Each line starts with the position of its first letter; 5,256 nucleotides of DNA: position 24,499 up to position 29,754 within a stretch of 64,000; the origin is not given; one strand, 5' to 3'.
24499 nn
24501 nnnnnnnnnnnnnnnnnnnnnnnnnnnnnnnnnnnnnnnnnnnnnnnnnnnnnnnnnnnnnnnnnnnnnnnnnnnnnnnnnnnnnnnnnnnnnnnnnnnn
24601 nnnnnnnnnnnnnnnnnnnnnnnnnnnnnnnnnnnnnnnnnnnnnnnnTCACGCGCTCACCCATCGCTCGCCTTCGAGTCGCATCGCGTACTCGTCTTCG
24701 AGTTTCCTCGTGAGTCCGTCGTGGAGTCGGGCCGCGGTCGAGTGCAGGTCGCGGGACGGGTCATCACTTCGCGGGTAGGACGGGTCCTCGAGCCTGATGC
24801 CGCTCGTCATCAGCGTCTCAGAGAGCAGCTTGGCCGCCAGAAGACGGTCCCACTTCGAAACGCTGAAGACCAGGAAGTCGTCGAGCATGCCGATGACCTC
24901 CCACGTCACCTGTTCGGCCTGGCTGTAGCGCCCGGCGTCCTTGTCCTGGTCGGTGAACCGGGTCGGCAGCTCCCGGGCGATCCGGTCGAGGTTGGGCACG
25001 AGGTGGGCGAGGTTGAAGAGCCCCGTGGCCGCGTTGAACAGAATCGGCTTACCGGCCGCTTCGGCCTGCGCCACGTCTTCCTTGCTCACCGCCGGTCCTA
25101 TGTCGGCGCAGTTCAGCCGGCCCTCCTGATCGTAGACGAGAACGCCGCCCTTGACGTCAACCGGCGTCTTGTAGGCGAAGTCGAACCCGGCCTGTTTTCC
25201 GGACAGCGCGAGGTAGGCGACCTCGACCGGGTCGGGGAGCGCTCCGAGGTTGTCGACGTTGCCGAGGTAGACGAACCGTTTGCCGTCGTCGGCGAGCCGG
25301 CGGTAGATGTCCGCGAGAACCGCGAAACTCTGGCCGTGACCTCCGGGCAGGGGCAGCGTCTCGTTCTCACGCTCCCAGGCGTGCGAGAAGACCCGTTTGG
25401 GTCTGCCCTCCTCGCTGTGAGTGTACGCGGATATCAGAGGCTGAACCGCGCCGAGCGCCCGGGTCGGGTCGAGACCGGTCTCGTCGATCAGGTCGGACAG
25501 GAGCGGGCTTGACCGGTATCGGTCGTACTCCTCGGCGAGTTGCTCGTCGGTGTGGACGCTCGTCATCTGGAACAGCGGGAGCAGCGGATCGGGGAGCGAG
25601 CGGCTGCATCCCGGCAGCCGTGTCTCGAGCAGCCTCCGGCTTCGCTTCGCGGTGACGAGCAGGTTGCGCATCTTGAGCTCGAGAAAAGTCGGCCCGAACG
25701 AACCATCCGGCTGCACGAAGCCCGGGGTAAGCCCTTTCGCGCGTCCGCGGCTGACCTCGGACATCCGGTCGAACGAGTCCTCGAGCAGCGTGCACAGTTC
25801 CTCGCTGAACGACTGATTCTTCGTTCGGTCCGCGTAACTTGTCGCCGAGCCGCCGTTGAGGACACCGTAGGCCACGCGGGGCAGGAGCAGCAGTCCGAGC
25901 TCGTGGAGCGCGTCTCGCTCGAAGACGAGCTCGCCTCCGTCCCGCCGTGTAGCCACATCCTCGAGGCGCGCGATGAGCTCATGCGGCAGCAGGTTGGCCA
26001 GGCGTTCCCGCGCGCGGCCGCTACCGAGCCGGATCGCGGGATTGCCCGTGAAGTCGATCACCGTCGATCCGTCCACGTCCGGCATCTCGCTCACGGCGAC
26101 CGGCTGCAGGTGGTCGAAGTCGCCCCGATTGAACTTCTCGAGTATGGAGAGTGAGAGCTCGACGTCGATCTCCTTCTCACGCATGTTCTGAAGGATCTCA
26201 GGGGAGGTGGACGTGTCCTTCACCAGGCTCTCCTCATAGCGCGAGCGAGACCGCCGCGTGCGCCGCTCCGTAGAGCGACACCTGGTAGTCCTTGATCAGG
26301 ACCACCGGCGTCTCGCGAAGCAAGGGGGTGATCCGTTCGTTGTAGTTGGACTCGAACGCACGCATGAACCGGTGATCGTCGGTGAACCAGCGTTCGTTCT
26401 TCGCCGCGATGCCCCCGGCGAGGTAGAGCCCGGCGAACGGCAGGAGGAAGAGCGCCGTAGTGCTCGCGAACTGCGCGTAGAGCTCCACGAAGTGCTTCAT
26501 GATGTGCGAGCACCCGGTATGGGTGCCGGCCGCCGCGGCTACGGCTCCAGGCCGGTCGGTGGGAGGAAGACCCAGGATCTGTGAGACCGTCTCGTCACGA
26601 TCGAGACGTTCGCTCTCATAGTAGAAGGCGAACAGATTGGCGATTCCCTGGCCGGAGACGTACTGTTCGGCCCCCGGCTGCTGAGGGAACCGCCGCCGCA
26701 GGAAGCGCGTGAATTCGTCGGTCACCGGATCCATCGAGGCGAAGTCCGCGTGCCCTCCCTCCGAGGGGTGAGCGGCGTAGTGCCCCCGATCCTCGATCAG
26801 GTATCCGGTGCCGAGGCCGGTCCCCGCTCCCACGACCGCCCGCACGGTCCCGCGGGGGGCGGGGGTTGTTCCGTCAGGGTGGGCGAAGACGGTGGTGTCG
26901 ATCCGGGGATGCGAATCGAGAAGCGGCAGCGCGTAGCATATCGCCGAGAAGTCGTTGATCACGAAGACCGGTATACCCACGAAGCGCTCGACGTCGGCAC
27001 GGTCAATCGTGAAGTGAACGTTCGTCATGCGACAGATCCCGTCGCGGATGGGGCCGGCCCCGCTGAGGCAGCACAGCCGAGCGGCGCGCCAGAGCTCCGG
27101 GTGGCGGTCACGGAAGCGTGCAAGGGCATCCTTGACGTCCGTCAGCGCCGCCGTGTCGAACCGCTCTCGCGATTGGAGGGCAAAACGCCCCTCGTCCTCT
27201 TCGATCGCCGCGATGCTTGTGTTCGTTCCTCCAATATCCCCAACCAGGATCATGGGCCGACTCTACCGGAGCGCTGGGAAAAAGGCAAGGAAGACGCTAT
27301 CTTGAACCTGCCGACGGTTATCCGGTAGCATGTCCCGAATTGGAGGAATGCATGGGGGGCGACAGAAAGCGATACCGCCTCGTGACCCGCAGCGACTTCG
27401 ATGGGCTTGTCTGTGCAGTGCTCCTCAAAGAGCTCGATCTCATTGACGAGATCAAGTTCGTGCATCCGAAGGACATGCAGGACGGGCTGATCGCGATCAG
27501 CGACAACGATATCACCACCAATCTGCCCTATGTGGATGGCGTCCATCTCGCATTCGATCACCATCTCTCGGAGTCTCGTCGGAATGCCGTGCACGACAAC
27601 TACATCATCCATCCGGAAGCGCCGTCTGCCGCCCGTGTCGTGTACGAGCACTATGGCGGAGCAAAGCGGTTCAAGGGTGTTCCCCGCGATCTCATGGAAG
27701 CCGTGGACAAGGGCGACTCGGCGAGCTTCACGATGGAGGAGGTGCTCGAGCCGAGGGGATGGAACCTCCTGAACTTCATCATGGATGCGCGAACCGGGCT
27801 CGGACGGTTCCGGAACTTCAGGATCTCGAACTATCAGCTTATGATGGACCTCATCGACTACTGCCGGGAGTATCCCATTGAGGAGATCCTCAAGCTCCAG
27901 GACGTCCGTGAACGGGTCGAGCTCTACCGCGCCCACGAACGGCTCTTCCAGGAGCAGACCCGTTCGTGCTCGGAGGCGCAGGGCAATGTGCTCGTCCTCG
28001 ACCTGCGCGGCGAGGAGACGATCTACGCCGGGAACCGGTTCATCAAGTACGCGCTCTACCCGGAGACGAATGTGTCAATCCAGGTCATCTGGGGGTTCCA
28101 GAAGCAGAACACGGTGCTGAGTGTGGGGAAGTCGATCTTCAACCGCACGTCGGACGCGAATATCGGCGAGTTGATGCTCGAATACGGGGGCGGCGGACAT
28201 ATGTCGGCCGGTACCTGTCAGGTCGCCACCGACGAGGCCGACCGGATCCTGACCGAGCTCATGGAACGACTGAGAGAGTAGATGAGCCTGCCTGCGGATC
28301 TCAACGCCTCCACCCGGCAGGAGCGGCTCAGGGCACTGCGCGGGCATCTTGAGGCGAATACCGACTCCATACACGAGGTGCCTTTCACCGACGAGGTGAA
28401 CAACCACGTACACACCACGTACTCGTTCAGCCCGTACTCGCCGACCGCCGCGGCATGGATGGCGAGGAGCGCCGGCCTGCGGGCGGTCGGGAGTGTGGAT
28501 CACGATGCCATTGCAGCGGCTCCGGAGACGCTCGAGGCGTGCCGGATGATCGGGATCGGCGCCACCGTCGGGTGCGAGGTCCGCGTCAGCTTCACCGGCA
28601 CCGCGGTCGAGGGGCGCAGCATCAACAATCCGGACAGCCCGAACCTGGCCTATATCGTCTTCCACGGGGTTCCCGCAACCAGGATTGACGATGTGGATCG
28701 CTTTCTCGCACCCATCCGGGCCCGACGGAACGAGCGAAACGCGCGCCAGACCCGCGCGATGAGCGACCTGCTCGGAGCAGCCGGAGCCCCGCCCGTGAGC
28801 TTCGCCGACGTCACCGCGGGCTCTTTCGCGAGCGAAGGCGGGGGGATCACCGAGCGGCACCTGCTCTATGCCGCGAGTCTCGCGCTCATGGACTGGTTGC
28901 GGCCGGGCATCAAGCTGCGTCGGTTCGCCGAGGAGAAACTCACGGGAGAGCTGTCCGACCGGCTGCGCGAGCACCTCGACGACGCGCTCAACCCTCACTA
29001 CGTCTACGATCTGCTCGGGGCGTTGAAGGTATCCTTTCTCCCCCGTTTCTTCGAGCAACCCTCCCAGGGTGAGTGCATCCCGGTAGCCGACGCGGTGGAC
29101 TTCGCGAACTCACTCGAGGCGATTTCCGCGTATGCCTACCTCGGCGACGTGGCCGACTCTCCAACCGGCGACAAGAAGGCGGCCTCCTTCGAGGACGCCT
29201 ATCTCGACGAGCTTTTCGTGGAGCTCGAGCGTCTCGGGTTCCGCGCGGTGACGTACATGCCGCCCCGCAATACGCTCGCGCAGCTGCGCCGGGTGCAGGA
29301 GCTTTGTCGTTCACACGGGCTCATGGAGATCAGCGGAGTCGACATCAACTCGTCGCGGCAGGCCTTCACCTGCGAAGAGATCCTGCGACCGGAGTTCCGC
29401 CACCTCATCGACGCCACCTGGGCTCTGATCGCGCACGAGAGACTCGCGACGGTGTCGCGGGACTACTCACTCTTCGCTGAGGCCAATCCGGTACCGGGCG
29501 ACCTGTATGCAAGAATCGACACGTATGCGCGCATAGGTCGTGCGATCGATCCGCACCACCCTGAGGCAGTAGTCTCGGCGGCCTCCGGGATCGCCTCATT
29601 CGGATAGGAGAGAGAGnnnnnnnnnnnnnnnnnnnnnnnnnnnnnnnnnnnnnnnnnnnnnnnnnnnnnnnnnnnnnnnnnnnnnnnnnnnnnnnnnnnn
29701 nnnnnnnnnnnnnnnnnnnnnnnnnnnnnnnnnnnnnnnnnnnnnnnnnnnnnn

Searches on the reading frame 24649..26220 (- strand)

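Call 47: search_protein_families(library=pfam, proteins=[window:24649-26220:-], max_evalue=0.001)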
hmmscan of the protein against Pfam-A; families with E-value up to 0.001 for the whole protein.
window:24649-26220:- (523 aa): 1 family
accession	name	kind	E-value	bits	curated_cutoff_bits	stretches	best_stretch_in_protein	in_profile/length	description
PF01704.24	UDPGP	-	5.4e-15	55.4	22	1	287-472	159-344/413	UTP--glucose-1-phosphate uridylyltransferase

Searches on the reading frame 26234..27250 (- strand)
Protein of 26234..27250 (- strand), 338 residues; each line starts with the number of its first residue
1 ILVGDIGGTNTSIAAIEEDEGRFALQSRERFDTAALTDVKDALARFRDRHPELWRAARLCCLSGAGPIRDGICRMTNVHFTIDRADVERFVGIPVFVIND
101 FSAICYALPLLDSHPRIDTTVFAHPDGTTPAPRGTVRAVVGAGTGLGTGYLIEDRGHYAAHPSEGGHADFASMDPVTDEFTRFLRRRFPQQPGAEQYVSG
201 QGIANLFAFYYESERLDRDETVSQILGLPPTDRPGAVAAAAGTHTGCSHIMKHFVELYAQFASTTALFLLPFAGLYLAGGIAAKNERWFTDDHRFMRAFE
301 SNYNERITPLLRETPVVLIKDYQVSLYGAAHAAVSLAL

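Call 47: search_protein_families(library=pfam, proteins=[window:26234-27250:-], max_evalue=0.001)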
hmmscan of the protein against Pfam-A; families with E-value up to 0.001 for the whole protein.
window:26234-27250:- (338 aa): 1 family
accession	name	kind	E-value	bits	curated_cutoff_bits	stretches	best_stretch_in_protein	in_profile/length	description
PF02685.22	Glucokinase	-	1.4e-64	218.6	22.1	1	2-333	1-311/314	Glucokinase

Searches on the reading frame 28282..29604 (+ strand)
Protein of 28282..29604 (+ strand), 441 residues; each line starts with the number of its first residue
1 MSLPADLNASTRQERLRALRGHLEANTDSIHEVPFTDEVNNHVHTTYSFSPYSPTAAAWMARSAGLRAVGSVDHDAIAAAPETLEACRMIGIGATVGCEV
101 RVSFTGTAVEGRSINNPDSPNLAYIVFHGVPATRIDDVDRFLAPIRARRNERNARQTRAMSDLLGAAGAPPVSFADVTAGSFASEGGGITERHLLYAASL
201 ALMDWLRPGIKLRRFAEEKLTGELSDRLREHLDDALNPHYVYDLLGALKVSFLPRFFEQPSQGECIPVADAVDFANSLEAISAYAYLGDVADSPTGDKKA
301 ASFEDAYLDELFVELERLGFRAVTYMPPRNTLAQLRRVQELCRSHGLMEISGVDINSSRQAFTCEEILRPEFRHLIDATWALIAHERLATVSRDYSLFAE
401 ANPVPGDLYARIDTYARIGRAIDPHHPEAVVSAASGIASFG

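Call 47: search_protein_families(library=pfam, proteins=[window:28282-29604:+], max_evalue=0.001)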
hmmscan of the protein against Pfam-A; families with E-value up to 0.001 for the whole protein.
window:28282-29604:+ (441 aa): 1 family
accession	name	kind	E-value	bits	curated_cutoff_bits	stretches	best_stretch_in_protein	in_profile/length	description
PF02811.25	PHP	-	1.4e-05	26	26.4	1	42-103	3-66/164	PHP domain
